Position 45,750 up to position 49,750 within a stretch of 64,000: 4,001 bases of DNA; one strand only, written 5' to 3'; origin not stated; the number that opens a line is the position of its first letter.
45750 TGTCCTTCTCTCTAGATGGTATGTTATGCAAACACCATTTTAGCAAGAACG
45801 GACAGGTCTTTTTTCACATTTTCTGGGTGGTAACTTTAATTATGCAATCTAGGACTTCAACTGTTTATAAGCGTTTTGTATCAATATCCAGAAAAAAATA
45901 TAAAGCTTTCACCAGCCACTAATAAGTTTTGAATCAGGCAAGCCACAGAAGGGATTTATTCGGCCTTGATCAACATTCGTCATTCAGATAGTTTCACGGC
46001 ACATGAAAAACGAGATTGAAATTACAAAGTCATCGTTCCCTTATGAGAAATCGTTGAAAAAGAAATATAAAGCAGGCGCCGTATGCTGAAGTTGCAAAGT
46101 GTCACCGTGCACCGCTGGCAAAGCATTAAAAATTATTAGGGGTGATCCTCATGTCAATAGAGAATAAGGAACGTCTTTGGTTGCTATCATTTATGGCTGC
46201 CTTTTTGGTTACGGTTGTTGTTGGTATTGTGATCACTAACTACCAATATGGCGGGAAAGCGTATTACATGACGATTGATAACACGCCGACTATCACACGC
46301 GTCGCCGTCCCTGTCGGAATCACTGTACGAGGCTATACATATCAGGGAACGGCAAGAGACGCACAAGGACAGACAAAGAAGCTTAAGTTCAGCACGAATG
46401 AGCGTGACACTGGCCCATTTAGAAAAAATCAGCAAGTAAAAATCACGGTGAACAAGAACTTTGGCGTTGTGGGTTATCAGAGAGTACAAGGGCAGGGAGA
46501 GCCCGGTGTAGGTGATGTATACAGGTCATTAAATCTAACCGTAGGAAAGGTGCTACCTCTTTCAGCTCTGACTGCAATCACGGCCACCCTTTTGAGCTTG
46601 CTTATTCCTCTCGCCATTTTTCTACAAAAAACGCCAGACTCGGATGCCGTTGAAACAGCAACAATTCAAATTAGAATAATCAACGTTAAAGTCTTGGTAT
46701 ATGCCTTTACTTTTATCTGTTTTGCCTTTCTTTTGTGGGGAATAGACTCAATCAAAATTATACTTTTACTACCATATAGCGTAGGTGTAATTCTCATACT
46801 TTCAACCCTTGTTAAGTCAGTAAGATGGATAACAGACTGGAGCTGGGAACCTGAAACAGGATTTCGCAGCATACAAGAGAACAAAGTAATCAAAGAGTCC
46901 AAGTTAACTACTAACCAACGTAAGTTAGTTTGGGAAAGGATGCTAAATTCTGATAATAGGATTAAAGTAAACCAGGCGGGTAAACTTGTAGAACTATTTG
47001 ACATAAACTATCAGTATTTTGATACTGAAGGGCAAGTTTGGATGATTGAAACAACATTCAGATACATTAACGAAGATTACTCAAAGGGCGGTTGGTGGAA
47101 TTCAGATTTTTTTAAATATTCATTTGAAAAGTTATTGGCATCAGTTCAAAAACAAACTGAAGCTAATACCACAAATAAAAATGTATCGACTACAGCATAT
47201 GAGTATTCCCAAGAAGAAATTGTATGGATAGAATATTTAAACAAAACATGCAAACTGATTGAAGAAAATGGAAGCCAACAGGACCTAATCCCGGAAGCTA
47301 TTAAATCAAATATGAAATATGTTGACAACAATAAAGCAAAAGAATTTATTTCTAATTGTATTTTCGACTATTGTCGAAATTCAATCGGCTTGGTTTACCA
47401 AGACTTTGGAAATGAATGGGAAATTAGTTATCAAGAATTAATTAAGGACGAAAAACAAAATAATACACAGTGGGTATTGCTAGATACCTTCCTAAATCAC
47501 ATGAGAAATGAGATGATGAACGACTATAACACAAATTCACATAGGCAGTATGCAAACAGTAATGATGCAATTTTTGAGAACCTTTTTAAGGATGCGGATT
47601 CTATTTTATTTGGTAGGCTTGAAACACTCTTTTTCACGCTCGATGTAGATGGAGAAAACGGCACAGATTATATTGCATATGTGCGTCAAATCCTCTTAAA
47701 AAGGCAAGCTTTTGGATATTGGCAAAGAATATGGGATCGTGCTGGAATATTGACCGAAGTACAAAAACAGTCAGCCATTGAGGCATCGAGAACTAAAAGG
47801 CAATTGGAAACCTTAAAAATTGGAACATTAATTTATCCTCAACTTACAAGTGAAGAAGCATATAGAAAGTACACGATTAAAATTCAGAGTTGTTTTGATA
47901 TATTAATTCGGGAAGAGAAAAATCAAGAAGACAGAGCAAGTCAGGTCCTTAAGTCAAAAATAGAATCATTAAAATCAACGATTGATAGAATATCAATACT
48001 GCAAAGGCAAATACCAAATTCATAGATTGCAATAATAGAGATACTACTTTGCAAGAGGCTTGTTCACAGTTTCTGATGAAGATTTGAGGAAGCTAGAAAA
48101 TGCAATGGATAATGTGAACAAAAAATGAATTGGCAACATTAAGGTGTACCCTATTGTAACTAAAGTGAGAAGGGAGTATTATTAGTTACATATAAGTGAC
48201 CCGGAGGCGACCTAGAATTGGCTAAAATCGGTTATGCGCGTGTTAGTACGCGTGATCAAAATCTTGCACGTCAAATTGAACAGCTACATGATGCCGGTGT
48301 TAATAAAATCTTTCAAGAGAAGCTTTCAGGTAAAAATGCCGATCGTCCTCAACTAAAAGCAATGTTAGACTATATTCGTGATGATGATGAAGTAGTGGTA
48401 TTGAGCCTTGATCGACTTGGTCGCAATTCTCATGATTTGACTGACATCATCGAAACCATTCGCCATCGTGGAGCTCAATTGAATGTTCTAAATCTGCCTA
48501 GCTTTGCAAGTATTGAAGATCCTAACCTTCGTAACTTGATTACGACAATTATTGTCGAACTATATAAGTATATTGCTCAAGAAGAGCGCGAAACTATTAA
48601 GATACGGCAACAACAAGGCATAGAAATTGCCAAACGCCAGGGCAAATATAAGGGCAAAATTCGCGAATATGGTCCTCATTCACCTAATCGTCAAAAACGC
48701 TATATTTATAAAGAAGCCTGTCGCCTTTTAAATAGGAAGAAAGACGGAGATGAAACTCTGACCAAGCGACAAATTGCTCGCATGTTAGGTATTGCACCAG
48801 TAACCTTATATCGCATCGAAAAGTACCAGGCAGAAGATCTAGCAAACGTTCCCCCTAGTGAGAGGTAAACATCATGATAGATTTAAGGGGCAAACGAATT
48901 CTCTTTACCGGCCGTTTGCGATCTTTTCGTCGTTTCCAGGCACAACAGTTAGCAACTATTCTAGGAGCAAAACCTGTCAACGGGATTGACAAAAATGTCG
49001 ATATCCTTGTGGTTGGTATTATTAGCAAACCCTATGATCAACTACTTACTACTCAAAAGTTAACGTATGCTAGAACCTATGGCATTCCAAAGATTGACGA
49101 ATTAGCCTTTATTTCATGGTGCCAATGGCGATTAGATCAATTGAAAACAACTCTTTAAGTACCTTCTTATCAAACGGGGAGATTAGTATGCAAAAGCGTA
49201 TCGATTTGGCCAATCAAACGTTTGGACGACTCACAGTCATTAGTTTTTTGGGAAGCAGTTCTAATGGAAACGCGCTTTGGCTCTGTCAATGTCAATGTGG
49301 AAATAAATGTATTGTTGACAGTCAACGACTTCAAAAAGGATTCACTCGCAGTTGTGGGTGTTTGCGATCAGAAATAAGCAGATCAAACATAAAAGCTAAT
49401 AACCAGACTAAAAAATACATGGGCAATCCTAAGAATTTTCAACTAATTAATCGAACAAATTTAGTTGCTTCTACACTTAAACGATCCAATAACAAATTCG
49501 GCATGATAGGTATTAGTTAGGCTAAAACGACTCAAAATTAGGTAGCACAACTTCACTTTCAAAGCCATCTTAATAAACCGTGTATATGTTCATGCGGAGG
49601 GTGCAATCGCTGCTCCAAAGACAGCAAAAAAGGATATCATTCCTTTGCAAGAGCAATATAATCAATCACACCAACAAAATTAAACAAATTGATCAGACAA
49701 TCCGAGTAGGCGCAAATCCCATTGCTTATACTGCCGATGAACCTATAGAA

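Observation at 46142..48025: Novel 627-aa YxeA(DUF1093)-multiTM protein with a large uncharacterised C-terminal domain, IS-bracketed and low GC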

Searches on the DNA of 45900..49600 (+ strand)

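Call 15: search_dna_similar(query=window:45900-49600:+, collection=plasmids, mode=near, max_rows=20)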
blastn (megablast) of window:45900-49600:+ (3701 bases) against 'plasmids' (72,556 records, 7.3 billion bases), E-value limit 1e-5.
Records with a match: 94; places in all: 98; records where one place covers at least 80% of the query: 0.
Best place of each record, by identity: >=99% 14; 95-99% 73; 90-95% 7.
By first word of the organism name: Lacticaseibacillus 82; Pediococcus 7; Oenococcus 2; Lactiplantibacillus 1; Weissella 1; Ligilactobacillus 1.
By predicted mobility (MOB-suite, as given by PLSDB): mobilizable 68; conjugative 15; non-mobilizable 11.
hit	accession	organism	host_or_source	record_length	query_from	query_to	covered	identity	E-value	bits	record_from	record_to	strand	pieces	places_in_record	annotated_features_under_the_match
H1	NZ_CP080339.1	Lacticaseibacillus paracasei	pure culture,Sweet Potato Sour Liquid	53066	2238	3701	40%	99.5%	0e+0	2665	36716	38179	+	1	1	recombinase family protein | BRCT domain-containing protein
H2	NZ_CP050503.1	Lacticaseibacillus paracasei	Single cell,Animal feed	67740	2237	3701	40%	99.1%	0e+0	2634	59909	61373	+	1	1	recombinase family protein | BRCT domain-containing protein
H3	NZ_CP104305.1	Lacticaseibacillus paracasei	Homo sapiens,mixed culture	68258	2237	3701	40%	98.8%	0e+0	2606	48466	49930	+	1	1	recombinase family protein | BRCT domain-containing protein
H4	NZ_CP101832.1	Lacticaseibacillus paracasei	Purified bacteria,koumiss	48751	2241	3701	39%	99.0%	0e+0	2615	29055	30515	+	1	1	recombinase family protein | BRCT domain-containing protein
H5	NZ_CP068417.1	Lacticaseibacillus paracasei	organism,fermented milk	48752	2241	3701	39%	99.0%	0e+0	2615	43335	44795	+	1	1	recombinase family protein | BRCT domain-containing protein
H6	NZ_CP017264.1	Lacticaseibacillus paracasei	cell culture,cheese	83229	2237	3701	40%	98.6%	0e+0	2595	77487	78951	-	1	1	recombinase family protein | BRCT domain-containing protein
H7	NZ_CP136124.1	Lacticaseibacillus paracasei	human,blood culture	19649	2237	3701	40%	98.6%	0e+0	2590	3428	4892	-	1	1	recombinase family protein | BRCT domain-containing protein | YxeA family protein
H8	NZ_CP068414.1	Lacticaseibacillus paracasei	organism,fermented milk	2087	2244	3701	39%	99.0%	0e+0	2615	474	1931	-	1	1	recombinase family protein | BRCT domain-containing protein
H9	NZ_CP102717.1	Lacticaseibacillus rhamnosus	Homo sapiens,Cell culture,tongue coating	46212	2241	3701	39%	98.8%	0e+0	2599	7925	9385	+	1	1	recombinase family protein | BRCT domain-containing protein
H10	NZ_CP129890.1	Lacticaseibacillus rhamnosus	Homo sapiens,Cell culture,tongue coating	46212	2241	3701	39%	98.8%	0e+0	2599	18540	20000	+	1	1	recombinase family protein | BRCT domain-containing protein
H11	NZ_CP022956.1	Lacticaseibacillus paracasei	cell cuture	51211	2244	3701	39%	99.0%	0e+0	2610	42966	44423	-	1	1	recombinase family protein | BRCT domain-containing protein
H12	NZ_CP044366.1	Lacticaseibacillus paracasei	single strain,Tibetan traditional dairy ...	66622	2237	3701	40%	98.4%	0e+0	2573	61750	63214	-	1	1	recombinase family protein | BRCT domain-containing protein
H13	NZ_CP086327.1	Lacticaseibacillus rhamnosus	Homo sapiens,Single cell,vaginal ...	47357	2244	3701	39%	98.8%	0e+0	2599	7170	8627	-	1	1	recombinase family protein | BRCT domain-containing protein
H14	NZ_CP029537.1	Lacticaseibacillus paracasei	cell culture,cream products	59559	2237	3701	40%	97.4%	0e+0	2497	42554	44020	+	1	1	recombinase family protein | alcohol dehydrogenase | BRCT domain-containing protein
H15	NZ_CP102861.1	Lacticaseibacillus paracasei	Homo sapiens,Cell culture,tongue coating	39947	2237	3701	40%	97.4%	0e+0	2497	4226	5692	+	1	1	recombinase family protein | alcohol dehydrogenase | BRCT domain-containing protein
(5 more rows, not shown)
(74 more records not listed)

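Call 16: get_annotated_region(hit=H7, flank=8000)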
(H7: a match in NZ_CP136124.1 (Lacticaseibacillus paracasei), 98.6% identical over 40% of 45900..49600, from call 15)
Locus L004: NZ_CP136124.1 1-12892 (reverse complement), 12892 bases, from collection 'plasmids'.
description: Lacticaseibacillus paracasei strain LMG 19719 plasmid unnamed3, complete sequence
organism: Lacticaseibacillus paracasei (NCBI taxid 1597)
taxonomy: Bacteria; Bacillota; Bacilli; Lactobacillales; Lactobacillaceae; Lacticaseibacillus; Lacticaseibacillus paracasei
host: -; source: human,blood culture; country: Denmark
typing (MOB-suite, as given by PLSDB): mobilizable; replicon rep_cluster_731,rep_cluster_731; relaxase MOBQ,MOBQ
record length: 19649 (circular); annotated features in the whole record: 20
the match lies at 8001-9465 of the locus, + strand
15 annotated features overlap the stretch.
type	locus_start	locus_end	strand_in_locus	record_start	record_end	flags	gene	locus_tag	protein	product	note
CDS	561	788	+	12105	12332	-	-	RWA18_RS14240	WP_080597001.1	hypothetical protein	-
CDS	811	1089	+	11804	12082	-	-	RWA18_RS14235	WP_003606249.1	hypothetical protein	-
CDS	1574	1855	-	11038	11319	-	-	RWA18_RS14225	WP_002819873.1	type II toxin-antitoxin system RelB/DinJ family antitoxin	GO:0006355 - regulation of DNA-templated transcription [Evidence IEA]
CDS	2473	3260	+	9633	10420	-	-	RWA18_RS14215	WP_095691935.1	IS5 family transposase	-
CDS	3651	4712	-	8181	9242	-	-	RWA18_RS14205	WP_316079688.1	replication initiator protein A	-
CDS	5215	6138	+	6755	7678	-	prgP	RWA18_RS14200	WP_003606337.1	ParA superfamily DNA segregation protein PrgP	-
CDS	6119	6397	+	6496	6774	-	prgO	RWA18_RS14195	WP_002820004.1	DNA segregation protein PrgO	-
CDS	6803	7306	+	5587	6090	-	-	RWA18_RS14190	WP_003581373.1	hypothetical protein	-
CDS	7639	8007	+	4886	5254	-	-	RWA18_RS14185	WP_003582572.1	YxeA family protein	-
CDS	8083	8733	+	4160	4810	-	-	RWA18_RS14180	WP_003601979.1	recombinase family protein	GO:0006310 - DNA recombination [Evidence IEA]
CDS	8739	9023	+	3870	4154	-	-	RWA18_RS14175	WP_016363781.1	BRCT domain-containing protein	-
CDS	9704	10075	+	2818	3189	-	-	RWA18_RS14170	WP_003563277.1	TIGR02328 family protein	-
CDS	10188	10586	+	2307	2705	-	-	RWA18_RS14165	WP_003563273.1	pyridoxamine 5'-phosphate oxidase family protein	GO:0008615 - pyridoxine biosynthetic process [Evidence IEA]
CDS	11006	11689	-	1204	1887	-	-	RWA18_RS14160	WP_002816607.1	IS6 family transposase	-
CDS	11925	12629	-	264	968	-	-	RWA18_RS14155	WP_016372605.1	VIT family protein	-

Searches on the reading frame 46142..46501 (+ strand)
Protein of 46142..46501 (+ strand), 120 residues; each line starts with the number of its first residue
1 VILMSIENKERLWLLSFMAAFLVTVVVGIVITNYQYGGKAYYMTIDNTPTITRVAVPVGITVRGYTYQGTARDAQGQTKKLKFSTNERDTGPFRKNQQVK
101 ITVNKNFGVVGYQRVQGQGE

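Call 47: search_solved_structures(query=window:46142-46501:+, max_evalue=1)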
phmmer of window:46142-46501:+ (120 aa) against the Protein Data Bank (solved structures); distinct sequences matched with E-value up to 1: 0.
